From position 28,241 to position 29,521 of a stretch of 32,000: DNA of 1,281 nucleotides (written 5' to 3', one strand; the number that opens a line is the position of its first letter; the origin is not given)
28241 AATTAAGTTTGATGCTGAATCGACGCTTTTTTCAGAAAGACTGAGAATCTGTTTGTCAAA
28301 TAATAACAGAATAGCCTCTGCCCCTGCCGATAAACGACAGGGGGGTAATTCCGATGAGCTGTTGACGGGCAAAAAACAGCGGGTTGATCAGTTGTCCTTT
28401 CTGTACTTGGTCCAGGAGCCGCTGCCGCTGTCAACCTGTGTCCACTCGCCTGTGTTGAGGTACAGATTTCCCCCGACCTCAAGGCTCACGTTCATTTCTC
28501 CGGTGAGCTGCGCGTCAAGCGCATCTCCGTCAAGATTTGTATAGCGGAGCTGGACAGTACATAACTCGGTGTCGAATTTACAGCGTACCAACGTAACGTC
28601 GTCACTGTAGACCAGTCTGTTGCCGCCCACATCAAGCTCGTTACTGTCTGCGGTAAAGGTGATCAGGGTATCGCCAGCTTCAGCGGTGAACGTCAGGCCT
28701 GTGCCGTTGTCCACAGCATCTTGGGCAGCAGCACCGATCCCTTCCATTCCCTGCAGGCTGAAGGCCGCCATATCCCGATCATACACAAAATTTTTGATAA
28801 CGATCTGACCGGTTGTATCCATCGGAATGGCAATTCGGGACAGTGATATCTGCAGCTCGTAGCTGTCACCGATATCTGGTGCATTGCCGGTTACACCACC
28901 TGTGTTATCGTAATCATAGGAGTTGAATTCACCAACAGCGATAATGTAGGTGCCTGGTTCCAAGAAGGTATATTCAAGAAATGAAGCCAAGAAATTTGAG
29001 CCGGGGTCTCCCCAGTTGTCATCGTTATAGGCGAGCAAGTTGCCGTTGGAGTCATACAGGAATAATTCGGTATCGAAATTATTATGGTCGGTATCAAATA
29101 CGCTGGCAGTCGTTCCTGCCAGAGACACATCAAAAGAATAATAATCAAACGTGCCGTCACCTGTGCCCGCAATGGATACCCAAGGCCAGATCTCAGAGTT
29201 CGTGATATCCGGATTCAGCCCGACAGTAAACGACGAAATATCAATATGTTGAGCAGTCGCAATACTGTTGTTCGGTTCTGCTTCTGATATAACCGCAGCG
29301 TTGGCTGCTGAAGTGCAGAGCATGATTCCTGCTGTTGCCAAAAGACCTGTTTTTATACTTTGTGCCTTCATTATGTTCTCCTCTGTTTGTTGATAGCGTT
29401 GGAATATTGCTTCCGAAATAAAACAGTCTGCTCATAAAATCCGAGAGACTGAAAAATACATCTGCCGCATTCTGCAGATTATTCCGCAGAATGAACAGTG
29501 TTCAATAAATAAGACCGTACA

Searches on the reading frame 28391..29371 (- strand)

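Call 71: search_protein_families(library=pfam, proteins=[window:28391-29371:-], max_evalue=0.00001)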
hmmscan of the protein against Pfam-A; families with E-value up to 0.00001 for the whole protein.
window:28391-29371:- (327 aa): 1 family
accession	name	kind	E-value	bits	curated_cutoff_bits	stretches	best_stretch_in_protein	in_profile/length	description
PF04151.21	PPC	-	3.7e-08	34.6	25.9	1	75-146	2-68/70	Bacterial pre-peptidase C-terminal domain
